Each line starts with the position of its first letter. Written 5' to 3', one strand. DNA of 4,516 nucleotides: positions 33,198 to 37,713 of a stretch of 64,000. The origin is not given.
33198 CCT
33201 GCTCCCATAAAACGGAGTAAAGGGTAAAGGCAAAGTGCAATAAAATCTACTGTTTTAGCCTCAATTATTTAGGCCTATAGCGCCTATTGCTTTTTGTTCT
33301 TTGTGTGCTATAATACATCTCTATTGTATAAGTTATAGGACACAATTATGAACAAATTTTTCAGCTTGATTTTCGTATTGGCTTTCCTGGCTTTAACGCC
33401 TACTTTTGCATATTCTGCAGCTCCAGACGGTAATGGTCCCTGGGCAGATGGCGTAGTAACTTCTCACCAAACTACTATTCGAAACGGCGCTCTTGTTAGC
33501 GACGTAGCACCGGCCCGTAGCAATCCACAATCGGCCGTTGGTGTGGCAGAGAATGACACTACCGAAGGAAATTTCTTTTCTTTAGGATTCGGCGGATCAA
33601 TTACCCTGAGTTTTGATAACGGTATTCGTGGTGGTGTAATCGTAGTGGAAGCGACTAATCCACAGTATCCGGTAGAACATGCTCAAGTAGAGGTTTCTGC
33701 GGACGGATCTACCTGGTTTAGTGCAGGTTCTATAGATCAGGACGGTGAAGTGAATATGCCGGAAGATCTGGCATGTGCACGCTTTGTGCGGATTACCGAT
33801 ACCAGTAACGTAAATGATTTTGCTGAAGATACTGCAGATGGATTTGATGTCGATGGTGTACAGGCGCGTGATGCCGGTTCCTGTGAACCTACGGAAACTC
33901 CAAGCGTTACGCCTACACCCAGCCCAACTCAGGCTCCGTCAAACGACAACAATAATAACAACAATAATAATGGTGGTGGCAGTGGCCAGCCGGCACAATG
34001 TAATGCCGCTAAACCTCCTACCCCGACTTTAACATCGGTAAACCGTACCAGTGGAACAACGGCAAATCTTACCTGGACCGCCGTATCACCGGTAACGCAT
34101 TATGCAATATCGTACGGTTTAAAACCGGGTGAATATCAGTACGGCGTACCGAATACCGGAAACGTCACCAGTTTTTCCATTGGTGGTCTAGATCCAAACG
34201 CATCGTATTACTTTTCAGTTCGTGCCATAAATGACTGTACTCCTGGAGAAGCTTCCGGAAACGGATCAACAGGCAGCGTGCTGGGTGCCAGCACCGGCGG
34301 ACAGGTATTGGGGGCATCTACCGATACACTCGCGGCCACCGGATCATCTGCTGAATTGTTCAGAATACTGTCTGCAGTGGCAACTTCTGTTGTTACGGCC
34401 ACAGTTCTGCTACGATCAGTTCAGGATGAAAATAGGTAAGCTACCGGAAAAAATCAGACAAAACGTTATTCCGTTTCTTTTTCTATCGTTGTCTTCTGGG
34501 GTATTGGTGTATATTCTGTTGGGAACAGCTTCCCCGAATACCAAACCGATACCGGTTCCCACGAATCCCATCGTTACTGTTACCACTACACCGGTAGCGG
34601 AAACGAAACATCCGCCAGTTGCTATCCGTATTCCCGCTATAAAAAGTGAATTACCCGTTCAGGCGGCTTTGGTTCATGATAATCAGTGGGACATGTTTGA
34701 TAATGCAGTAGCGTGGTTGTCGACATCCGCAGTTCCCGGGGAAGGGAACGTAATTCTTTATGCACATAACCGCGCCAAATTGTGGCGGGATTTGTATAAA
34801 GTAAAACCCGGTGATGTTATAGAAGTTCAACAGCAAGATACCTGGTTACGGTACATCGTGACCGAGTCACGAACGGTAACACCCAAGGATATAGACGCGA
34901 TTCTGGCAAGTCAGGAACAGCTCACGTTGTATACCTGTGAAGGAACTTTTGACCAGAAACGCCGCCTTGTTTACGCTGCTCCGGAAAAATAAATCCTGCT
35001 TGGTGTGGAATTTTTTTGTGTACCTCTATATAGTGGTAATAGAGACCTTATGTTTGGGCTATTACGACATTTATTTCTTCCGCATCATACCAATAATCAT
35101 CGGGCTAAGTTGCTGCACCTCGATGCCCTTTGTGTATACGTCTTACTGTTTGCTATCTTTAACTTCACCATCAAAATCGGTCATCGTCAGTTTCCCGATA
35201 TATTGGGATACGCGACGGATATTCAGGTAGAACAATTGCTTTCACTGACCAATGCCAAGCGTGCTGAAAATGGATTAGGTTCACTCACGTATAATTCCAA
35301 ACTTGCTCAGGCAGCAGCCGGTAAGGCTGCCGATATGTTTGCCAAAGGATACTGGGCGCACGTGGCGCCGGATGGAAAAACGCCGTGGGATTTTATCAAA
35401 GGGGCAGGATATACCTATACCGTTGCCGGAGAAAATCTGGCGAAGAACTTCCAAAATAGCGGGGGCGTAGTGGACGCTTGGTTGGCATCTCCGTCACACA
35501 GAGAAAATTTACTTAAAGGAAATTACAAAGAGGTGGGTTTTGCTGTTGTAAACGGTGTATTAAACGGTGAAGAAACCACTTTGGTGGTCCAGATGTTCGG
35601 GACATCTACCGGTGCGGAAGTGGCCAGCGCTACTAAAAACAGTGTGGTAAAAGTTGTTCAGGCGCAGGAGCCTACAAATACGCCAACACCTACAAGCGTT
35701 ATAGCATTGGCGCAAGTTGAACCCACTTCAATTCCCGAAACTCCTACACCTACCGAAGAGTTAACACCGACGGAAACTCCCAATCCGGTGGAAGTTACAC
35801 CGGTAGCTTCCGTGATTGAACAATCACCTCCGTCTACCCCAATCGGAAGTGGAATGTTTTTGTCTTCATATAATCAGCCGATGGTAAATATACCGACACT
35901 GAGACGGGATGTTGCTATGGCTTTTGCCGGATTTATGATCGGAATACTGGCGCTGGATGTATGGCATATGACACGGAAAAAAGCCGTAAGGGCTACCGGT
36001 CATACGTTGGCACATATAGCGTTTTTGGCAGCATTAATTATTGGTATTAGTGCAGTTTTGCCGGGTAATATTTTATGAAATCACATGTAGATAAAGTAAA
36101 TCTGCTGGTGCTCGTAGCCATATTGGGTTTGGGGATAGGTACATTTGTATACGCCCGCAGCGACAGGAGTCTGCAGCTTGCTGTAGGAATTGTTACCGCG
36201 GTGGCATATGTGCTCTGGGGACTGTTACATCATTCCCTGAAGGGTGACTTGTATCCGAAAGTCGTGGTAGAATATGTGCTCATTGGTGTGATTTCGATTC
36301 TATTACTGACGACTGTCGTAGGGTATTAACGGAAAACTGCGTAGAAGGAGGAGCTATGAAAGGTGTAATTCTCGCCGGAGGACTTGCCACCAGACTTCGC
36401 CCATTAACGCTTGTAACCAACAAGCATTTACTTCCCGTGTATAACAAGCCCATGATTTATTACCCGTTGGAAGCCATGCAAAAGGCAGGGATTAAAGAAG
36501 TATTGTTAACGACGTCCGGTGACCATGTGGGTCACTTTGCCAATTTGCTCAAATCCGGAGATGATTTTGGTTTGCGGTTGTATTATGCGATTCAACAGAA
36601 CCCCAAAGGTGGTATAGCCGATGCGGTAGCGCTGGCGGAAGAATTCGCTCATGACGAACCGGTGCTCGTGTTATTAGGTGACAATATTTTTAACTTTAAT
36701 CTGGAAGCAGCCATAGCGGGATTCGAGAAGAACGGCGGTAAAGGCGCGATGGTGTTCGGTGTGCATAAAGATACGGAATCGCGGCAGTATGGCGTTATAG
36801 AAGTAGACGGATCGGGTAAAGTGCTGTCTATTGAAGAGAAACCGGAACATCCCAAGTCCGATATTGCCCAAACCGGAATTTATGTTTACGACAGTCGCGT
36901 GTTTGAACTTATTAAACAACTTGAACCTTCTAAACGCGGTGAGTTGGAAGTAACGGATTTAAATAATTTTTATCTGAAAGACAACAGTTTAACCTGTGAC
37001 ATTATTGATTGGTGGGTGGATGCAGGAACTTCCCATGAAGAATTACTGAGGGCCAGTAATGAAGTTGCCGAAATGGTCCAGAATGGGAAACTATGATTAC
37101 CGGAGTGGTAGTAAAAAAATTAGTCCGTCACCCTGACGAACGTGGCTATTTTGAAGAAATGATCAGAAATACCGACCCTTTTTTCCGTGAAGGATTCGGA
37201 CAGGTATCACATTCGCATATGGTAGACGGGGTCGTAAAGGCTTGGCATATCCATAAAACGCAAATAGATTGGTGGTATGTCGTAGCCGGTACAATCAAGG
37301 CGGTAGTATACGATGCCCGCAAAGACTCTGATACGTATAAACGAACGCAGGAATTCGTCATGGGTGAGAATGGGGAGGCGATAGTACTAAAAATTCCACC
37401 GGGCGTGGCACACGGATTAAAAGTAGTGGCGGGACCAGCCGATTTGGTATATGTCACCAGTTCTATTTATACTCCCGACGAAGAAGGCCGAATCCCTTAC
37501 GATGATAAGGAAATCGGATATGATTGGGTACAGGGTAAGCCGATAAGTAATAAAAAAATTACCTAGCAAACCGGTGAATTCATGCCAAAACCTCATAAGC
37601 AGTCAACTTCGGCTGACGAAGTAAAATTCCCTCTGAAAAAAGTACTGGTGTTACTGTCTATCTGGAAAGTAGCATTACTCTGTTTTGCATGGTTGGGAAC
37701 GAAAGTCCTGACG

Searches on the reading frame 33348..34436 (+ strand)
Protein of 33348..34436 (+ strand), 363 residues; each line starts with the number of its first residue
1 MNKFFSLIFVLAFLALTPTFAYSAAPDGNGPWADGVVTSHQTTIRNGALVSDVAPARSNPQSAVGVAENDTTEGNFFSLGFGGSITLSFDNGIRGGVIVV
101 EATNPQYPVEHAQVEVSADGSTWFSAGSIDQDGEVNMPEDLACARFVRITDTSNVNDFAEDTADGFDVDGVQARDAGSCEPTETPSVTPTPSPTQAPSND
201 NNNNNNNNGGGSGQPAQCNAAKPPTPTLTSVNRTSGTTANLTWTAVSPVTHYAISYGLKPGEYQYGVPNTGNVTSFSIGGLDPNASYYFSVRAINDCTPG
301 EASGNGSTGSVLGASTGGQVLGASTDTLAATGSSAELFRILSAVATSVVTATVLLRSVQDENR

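Call 8: search_protein_families(library=pfam, proteins=[window:33348-34436:+], max_evalue=0.001)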
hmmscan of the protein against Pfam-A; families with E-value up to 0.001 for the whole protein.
window:33348-34436:+ (363 aa): 2 families
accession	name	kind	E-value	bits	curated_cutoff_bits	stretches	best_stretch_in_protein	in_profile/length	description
PF00041.27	fn3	-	9.2e-10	39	25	1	225-303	2-78/84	Fibronectin type III domain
PF16656.11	Pur_ac_phosph_N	-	6.1e-05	24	30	1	230-295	7-82/93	Purple acid Phosphatase, N-terminal domain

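Call 76: search_protein_families(library=ncbifam, proteins=[window:33348-34436:+], max_evalue=0.01)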
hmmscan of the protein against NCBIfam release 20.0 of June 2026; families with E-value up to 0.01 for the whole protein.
window:33348-34436:+ (363 aa): 0 families

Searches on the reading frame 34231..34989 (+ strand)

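Call 8: search_protein_families(library=pfam, proteins=[window:34231-34989:+], max_evalue=0.001)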
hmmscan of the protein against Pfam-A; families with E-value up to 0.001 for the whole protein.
window:34231-34989:+ (253 aa): 1 family
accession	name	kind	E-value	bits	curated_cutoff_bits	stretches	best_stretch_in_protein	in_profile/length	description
PF04203.18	Sortase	-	2.4e-22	79.5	26.6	1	132-250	1-123/125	Sortase domain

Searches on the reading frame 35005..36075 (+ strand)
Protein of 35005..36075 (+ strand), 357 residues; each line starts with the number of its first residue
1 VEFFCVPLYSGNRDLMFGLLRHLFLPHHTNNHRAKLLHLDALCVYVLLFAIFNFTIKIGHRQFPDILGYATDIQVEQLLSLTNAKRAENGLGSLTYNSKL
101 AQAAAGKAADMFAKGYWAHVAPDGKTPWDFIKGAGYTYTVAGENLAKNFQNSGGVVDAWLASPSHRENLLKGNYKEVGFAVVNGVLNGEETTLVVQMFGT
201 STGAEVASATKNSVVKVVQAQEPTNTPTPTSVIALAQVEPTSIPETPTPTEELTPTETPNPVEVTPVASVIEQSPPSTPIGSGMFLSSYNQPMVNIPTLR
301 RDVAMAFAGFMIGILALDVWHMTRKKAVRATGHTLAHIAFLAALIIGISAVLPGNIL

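Call 8: search_protein_families(library=pfam, proteins=[window:35005-36075:+], max_evalue=0.001)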
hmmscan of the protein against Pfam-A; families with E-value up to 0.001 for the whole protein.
window:35005-36075:+ (357 aa): 1 family
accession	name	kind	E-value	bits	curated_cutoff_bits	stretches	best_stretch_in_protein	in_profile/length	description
PF00188.32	CAP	-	2.8e-18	67.3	21.1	1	79-188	1-109/117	Cysteine-rich secretory protein family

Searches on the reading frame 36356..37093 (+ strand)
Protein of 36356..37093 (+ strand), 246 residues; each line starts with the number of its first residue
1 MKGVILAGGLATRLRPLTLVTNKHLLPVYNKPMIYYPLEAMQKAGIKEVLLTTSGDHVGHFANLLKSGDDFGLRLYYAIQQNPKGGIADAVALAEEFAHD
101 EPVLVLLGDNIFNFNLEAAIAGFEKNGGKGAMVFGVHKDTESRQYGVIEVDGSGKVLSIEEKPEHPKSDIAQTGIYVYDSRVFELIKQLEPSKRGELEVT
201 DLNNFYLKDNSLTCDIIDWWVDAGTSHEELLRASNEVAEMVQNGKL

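Call 8: search_protein_families(library=pfam, proteins=[window:36356-37093:+], max_evalue=0.001)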
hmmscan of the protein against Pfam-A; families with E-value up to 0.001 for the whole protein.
window:36356-37093:+ (246 aa): 2 families
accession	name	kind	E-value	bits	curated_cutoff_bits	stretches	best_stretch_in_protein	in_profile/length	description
PF00483.29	NTP_transferase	-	2.9e-59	201.1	21.2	1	2-238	1-243/245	Nucleotidyl transferase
PF12804.13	NTP_transf_3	-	9.5e-12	45.8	27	1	3-112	1-98/160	MobA-like NTP transferase domain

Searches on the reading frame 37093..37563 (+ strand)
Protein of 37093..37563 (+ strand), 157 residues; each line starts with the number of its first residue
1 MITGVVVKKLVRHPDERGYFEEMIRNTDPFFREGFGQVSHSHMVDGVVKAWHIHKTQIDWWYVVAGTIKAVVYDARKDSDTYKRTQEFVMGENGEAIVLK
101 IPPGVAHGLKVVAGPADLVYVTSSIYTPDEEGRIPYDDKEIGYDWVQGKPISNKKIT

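Call 8: search_protein_families(library=pfam, proteins=[window:37093-37563:+], max_evalue=0.001)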
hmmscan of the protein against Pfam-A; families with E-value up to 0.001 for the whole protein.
window:37093-37563:+ (157 aa): 2 families
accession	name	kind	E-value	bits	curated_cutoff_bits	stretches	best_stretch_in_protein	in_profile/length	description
PF00908.23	dTDP_sugar_isom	-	2.8e-25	89.4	27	1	2-154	4-159/168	dTDP-4-dehydrorhamnose 3,5-epimerase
PF14667.12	Polysacc_synt_C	-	4.6e-08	33.6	28.7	1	13-121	1-96/111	Polysaccharide biosynthesis C-terminal domain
